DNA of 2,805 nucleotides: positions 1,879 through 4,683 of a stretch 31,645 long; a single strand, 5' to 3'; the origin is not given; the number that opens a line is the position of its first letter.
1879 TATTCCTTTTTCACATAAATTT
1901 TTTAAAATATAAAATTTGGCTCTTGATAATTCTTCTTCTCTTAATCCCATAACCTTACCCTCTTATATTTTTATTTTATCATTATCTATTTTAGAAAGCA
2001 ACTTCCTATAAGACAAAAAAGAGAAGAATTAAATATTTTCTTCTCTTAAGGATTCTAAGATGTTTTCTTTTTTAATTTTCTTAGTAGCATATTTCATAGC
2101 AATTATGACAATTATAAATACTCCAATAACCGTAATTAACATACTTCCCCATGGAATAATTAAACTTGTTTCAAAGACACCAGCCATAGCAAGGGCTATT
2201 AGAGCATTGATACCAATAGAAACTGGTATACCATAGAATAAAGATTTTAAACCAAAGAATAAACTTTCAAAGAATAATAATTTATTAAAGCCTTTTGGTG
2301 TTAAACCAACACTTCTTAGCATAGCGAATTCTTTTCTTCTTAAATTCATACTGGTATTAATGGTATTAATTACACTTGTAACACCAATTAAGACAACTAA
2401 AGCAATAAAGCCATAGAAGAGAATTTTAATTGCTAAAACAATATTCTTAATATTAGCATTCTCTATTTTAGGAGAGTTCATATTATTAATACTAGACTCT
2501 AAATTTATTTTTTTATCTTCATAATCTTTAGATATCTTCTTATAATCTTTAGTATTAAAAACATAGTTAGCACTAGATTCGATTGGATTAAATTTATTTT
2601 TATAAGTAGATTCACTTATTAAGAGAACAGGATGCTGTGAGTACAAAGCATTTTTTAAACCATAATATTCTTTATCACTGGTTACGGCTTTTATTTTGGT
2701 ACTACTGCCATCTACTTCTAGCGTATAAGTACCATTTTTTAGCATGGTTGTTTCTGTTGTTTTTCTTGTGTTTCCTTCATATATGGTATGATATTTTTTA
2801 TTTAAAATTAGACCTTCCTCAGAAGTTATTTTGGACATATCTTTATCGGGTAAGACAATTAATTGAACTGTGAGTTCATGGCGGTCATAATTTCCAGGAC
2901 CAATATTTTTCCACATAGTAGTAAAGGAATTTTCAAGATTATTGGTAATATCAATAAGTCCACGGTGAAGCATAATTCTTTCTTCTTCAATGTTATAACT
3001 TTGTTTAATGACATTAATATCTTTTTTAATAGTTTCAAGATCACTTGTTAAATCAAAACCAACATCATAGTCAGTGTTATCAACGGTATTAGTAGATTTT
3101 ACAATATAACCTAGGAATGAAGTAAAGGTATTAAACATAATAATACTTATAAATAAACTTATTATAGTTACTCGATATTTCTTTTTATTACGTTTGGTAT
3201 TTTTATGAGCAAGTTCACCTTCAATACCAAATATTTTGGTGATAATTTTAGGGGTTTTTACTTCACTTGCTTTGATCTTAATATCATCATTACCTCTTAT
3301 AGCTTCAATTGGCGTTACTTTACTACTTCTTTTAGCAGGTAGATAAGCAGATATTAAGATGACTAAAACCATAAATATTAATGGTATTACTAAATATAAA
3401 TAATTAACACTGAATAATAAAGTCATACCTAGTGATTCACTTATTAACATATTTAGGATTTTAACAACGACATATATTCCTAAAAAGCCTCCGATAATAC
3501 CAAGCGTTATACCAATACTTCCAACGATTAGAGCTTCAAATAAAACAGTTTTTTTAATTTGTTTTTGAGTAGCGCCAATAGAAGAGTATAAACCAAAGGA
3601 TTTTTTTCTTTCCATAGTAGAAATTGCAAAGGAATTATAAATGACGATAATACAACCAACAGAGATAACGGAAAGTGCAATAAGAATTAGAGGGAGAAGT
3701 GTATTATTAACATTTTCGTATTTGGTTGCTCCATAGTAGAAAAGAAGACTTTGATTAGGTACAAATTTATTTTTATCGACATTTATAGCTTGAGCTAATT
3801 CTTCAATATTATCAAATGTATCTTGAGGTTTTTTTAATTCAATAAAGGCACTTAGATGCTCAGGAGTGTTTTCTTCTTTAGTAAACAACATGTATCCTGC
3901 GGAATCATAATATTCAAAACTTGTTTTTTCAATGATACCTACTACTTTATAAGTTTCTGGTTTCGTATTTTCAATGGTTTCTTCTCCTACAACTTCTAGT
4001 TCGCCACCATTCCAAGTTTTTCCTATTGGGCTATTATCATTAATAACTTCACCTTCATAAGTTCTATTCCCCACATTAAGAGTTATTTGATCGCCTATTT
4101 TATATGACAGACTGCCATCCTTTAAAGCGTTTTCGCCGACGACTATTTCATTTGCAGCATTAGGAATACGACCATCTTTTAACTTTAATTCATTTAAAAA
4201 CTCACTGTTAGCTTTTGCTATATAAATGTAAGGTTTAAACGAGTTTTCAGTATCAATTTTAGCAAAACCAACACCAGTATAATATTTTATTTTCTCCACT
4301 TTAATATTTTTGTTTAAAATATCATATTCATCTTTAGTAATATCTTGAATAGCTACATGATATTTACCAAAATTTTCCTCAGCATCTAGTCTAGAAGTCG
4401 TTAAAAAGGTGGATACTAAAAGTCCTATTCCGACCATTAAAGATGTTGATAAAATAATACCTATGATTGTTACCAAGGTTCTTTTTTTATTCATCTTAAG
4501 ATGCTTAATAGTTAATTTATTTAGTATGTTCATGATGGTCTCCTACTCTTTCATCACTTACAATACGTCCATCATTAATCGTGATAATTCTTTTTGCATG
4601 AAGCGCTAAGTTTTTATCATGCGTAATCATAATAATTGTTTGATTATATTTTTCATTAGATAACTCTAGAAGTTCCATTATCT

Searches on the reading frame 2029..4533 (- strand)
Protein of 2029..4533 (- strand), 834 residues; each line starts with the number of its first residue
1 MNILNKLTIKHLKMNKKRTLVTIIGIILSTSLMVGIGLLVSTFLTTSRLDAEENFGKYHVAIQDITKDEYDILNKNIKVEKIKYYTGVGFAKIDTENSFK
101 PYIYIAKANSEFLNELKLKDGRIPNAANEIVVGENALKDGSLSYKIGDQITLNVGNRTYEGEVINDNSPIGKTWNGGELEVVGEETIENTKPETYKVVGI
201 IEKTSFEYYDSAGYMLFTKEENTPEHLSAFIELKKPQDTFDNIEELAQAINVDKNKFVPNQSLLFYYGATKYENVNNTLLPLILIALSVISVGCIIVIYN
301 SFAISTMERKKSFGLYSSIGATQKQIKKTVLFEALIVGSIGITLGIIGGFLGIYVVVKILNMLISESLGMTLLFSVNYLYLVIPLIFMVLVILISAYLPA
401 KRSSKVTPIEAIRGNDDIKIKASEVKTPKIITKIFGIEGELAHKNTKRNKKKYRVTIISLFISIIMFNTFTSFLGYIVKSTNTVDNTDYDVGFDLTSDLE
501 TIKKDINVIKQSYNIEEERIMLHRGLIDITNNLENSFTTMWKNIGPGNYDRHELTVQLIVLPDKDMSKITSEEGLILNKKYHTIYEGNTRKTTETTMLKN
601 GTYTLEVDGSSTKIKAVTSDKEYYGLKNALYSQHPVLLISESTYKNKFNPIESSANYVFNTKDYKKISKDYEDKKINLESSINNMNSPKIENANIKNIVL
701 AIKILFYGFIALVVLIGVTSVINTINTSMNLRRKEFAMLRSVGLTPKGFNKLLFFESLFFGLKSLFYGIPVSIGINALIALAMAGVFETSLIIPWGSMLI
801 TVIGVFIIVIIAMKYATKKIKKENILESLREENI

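Call 43: search_protein_families(library=pfam, proteins=[window:2029-4533:-], max_evalue=0.001)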
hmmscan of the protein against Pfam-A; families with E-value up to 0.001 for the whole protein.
window:2029-4533:- (834 aa): 2 families
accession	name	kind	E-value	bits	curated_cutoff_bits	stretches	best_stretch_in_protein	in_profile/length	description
PF02687.27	FtsX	-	3.2e-33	114.8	25.5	2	709-825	3-120/120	FtsX-like permease C-terminal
PF12704.14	MacB_PCD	-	1.1e-07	32.7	27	1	19-239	1-197/207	MacB-like periplasmic core domain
